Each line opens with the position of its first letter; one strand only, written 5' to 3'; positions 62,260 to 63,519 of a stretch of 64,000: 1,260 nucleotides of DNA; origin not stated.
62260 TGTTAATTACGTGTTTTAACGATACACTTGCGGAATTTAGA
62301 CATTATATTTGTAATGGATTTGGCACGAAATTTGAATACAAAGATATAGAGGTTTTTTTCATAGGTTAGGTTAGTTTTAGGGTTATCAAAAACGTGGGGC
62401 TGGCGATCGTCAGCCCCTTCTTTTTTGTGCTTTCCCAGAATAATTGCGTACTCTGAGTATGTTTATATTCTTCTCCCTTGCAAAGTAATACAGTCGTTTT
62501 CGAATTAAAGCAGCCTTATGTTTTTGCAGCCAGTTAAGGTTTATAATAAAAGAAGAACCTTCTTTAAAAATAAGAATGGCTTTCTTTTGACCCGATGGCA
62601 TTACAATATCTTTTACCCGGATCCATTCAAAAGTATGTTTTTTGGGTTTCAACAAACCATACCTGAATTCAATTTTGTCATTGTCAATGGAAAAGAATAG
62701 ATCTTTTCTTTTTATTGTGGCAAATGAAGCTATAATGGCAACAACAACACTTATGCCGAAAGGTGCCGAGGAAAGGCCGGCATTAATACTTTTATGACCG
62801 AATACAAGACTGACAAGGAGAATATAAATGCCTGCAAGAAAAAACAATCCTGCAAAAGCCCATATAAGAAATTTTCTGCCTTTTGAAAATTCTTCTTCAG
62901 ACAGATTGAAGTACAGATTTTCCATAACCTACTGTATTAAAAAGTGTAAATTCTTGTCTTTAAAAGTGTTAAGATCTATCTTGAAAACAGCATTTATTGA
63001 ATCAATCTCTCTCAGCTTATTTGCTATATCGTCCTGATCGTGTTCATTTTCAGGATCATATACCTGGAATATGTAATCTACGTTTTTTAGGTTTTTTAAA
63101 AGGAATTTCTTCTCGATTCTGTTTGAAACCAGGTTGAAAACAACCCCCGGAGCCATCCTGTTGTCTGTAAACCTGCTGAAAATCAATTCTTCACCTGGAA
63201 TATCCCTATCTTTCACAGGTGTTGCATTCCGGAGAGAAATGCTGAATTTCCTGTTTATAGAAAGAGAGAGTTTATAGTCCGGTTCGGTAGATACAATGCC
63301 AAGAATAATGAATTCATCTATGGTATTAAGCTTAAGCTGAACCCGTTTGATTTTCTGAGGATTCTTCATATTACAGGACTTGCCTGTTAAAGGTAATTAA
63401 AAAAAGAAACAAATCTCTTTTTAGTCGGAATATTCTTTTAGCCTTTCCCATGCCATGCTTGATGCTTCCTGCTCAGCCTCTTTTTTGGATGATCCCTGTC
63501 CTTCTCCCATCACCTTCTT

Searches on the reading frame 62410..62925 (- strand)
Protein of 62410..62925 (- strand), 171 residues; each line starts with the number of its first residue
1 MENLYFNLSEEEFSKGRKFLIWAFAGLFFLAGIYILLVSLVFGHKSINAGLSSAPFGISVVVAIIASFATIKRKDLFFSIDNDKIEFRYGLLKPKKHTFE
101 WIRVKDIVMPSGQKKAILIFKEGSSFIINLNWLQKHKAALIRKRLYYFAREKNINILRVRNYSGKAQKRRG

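Call 12: find_encoding_contigs(protein=window:62410-62925:-, flank=10000, max_places=10)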
Protein window:62410-62925:- (171 aa): 4 contigs read that carry it; 4 places shown.
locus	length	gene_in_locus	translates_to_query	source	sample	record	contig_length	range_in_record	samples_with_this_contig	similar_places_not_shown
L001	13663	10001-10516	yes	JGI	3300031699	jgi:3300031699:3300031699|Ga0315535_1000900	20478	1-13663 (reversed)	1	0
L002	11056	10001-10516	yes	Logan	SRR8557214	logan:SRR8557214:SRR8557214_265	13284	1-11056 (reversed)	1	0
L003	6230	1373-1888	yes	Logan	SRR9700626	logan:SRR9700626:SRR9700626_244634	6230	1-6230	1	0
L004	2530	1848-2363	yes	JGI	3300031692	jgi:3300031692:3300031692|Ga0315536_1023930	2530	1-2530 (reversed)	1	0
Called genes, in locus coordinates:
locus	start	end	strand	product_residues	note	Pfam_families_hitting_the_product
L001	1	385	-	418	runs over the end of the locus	PF01208:URO-D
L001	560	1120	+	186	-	-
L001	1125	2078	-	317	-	PF01261:AP_endonuc_2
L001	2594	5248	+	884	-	PF00133:tRNA-synt_1, PF09334:tRNA-synt_1g, PF13603:tRNA-synt_1_2, PF00133:tRNA-synt_1 (weak), PF08264:Anticodon_1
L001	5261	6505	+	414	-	PF19425:Csd3_N2, PF01551:Peptidase_M23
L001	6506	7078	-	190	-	PF00551:Formyl_trans_N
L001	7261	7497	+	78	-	PF00550:PP-binding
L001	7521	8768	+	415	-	PF00109:ketoacyl-synt, PF02801:Ketoacyl-synt_C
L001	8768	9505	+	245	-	PF22935:RM44_endonuclase (weak), PF14622:Ribonucleas_3_3, PF00636:Ribonuclease_3, PF00035:dsrm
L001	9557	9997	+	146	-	-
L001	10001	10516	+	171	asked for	-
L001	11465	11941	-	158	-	-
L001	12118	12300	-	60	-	-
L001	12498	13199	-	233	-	PF01609:DDE_Tnp_1, PF13701:DDE_Tnp_1_4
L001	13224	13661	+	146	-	?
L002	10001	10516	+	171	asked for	-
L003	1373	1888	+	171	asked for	-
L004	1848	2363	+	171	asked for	-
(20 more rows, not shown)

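Call 18: search_protein_families(library=pfam, proteins=[window:62410-62925:-], max_evalue=1)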
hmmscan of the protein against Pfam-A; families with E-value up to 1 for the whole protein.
window:62410-62925:- (171 aa): 1 family
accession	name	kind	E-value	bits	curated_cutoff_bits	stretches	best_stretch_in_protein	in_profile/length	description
PF03703.20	bPH_2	-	0.084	13.6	22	1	77-108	5-36/78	Bacterial PH domain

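Call 30: find_homologous_proteins(query=window:62410-62925:-, max_evalue=0.001)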
Query window:62410-62925:- (171 aa): 507 proteins with E <= 0.001 among 608 candidates; the best 120 are listed.
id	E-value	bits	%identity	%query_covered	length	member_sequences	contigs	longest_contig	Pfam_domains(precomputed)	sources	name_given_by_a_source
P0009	1.1e-96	339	93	97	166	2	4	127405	-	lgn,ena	-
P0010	4.9e-91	321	86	97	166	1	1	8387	-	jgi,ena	-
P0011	5.2e-89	314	83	97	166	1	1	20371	-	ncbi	-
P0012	2.9e-87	309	85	95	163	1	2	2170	-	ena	-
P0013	7.8e-74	265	72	95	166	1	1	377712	-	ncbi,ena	-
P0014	1.1e-72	261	71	94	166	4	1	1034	-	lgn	-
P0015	1.3e-72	261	73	94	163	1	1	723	-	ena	-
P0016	2.6e-72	260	72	95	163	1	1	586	-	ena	-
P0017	2.6e-72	260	73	94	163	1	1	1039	-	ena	-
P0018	3.5e-72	260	69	95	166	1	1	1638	-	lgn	-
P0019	3.5e-72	259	72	94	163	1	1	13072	-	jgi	jgi:hypothetical protein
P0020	3.7e-72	259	71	94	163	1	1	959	-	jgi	-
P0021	4.0e-72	259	71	94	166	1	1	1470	-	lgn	-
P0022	4.3e-72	259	69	94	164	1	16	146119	-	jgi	jgi:hypothetical protein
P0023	7.4e-72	258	72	93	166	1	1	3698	-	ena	-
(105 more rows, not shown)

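Call 31: find_encoding_contigs(protein=P0009, flank=8000, max_places=3)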
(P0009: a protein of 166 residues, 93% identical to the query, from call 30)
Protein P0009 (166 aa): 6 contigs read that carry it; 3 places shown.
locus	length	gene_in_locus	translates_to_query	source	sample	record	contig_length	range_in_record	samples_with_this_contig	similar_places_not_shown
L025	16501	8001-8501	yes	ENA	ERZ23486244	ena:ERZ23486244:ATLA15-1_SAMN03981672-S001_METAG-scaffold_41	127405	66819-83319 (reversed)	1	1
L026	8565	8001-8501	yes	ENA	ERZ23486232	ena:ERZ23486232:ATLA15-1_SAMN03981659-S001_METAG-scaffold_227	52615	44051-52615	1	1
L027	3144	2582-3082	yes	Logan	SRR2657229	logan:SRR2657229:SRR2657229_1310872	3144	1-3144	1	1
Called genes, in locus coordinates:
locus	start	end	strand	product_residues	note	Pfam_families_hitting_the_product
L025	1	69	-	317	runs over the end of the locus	PF01261:AP_endonuc_2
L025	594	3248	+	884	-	PF00133:tRNA-synt_1, PF09334:tRNA-synt_1g, PF13603:tRNA-synt_1_2, PF00133:tRNA-synt_1 (weak), PF08264:Anticodon_1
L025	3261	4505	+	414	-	PF19425:Csd3_N2 (weak), PF01551:Peptidase_M23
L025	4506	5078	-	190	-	PF00551:Formyl_trans_N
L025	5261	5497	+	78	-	PF00550:PP-binding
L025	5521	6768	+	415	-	PF00109:ketoacyl-synt, PF02801:Ketoacyl-synt_C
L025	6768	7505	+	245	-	PF22935:RM44_endonuclase (weak), PF14622:Ribonucleas_3_3, PF00636:Ribonuclease_3, PF00035:dsrm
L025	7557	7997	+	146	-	-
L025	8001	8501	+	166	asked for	-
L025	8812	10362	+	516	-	PF00512:HisKA, PF02518:HATPase_c, PF14501:HATPase_c_5 (weak)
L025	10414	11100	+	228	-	PF00072:Response_reg, PF00486:Trans_reg_C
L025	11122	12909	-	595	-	PF00009:GTP_EFTU, PF00071:Ras (weak), PF01926:MMR_HSR1 (weak), PF03144:GTP_EFTU_D2, PF22042:EF-G_D2 (weak), PF00679:EFG_C, PF06421:LepA_C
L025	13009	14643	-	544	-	PF00118:Cpn60_TCP1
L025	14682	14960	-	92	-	PF00166:Cpn10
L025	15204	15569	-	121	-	PF03840:SecG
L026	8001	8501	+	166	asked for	-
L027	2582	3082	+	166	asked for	-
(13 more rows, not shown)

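Call 32: find_encoding_contigs(protein=P0010, flank=8000, max_places=2)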
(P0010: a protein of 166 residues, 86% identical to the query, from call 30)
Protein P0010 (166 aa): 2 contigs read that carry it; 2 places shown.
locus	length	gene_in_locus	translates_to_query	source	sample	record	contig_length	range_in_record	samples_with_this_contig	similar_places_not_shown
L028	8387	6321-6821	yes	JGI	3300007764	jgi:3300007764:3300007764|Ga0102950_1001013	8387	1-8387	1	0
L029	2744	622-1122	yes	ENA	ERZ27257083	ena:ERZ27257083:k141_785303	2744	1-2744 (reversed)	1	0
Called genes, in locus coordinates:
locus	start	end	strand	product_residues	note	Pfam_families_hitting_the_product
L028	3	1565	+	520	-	PF13603:tRNA-synt_1_2, PF00133:tRNA-synt_1 (weak), PF08264:Anticodon_1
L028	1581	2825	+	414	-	PF19425:Csd3_N2, PF01551:Peptidase_M23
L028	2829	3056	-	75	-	PF00551:Formyl_trans_N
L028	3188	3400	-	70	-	-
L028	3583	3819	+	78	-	PF00550:PP-binding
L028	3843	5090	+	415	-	PF00109:ketoacyl-synt, PF02801:Ketoacyl-synt_C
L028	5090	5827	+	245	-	PF22935:RM44_endonuclase (weak), PF14622:Ribonucleas_3_3, PF00636:Ribonuclease_3, PF00035:dsrm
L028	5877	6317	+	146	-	-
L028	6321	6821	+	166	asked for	-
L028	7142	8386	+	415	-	?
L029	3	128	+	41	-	?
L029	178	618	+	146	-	-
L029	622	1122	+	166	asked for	-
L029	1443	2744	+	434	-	?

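Call 33: find_encoding_contigs(protein=P0011, flank=8000, max_places=2)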
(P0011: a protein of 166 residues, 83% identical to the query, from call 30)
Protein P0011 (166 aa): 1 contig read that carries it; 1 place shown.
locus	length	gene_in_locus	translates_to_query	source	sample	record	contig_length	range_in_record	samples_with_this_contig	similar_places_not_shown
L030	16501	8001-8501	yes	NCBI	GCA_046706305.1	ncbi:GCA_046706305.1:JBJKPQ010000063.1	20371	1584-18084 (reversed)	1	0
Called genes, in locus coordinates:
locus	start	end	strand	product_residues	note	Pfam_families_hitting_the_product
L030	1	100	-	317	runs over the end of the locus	PF01261:AP_endonuc_2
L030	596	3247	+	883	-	PF00133:tRNA-synt_1, PF09334:tRNA-synt_1g, PF13603:tRNA-synt_1_2, PF00133:tRNA-synt_1 (weak), PF08264:Anticodon_1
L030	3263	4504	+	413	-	PF19425:Csd3_N2, PF01551:Peptidase_M23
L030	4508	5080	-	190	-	PF00551:Formyl_trans_N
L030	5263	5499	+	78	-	PF00550:PP-binding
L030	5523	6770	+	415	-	PF00109:ketoacyl-synt, PF00108:Thiolase_N (faint), PF16197:KAsynt_C_assoc (faint), PF02801:Ketoacyl-synt_C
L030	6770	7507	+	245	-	PF22935:RM44_endonuclase (weak), PF14622:Ribonucleas_3_3, PF00636:Ribonuclease_3, PF00035:dsrm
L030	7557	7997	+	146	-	-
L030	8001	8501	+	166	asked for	-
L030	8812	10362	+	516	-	PF00512:HisKA, PF02518:HATPase_c, PF14501:HATPase_c_5 (weak)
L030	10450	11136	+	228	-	PF00072:Response_reg, PF00486:Trans_reg_C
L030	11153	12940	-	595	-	PF00009:GTP_EFTU, PF00071:Ras (weak), PF01926:MMR_HSR1 (weak), PF03144:GTP_EFTU_D2, PF22042:EF-G_D2 (weak), PF00679:EFG_C, PF06421:LepA_C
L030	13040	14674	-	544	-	PF00118:Cpn60_TCP1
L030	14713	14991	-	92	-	PF00166:Cpn10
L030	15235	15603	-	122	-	PF03840:SecG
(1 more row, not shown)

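Call 43: find_encoding_contigs(protein=P0013, flank=4000, max_places=2)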
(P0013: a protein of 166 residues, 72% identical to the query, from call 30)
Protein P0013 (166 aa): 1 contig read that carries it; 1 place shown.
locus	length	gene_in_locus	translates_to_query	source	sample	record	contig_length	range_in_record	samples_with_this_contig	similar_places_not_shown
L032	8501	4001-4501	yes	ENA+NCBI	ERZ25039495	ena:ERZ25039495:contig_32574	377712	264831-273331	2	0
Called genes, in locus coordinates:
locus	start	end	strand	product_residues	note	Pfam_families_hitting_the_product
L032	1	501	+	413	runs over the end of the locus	PF19425:Csd3_N2, PF01551:Peptidase_M23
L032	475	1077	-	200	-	PF00551:Formyl_trans_N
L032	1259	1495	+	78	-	PF00550:PP-binding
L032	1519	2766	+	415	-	PF00109:ketoacyl-synt, PF02801:Ketoacyl-synt_C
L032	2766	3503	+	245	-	PF14622:Ribonucleas_3_3, PF22935:RM44_endonuclase (weak), PF00636:Ribonuclease_3, PF00035:dsrm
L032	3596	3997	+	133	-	-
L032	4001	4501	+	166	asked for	-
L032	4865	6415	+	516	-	PF00512:HisKA, PF02518:HATPase_c, PF14501:HATPase_c_5 (weak)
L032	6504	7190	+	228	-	PF00072:Response_reg, PF00486:Trans_reg_C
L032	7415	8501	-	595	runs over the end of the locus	PF00009:GTP_EFTU, PF00071:Ras (weak), PF03144:GTP_EFTU_D2, PF22042:EF-G_D2 (weak), PF00679:EFG_C, PF06421:LepA_C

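Call 44: find_encoding_contigs(protein=P0022, flank=4000, max_places=2)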
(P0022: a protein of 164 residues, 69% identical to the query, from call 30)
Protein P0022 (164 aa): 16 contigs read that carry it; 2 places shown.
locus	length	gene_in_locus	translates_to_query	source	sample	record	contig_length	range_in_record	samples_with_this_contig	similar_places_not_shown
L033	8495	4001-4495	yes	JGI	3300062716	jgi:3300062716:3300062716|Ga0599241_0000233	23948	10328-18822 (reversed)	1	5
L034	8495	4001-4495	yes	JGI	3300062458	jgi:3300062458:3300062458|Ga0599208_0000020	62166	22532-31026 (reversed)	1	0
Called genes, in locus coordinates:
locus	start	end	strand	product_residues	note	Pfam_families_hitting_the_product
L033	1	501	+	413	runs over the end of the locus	PF19425:Csd3_N2, PF01551:Peptidase_M23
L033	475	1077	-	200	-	PF00551:Formyl_trans_N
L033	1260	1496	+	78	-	PF00550:PP-binding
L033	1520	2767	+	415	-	PF00109:ketoacyl-synt, PF00108:Thiolase_N (faint), PF02801:Ketoacyl-synt_C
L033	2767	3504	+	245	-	PF14622:Ribonucleas_3_3, PF22935:RM44_endonuclase, PF00636:Ribonuclease_3, PF00035:dsrm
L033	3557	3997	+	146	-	-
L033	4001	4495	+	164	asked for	-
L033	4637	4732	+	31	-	-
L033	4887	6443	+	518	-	PF00512:HisKA, PF02518:HATPase_c, PF14501:HATPase_c_5 (weak)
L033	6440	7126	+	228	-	PF00072:Response_reg, PF00486:Trans_reg_C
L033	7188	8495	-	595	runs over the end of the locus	PF00009:GTP_EFTU, PF00071:Ras (weak), PF01926:MMR_HSR1 (faint), PF03144:GTP_EFTU_D2, PF22042:EF-G_D2 (weak), PF00679:EFG_C, PF06421:LepA_C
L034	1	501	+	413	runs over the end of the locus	PF19425:Csd3_N2, PF01551:Peptidase_M23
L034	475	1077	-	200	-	PF00551:Formyl_trans_N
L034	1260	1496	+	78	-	PF00550:PP-binding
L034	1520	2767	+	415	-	PF00109:ketoacyl-synt, PF00108:Thiolase_N (faint), PF02801:Ketoacyl-synt_C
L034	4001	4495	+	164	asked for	-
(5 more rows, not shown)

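Call 74: search_protein_families(library=ncbifam, proteins=[window:62410-62925:-], max_evalue=0.1)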
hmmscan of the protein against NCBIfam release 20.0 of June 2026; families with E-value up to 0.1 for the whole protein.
window:62410-62925:- (171 aa): 2 families
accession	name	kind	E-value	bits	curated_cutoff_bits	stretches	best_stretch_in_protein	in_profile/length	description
NF040912.1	SGM_5486_fam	subfamily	0.015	15.1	35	0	56-69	22-35/37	SGM_5486 family transporter-associated protein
NF049986.1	memb_Rv1678_C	equivalog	0.088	12.7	50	0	16-70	31-84/95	Rv1678 family membrane protein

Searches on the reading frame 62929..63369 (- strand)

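Call 18: search_protein_families(library=pfam, proteins=[window:62929-63369:-], max_evalue=1)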
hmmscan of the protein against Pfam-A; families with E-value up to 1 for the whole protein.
window:62929-63369:- (146 aa): 1 family
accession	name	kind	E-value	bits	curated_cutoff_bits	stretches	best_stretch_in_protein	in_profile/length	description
PF12599.13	DUF3768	-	0.12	12.7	25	1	87-133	13-54/83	Protein of unknown function (DUF3768)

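Call 74: search_protein_families(library=ncbifam, proteins=[window:62929-63369:-], max_evalue=0.1)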
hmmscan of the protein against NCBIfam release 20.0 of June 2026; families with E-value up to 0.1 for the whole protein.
window:62929-63369:- (146 aa): 1 family
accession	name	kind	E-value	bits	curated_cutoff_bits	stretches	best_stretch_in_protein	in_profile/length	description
NF033205.1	IPExxxVDY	hypoth_equivalog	2.2e-17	63.4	40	1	12-140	3-147/151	IPExxxVDY family protein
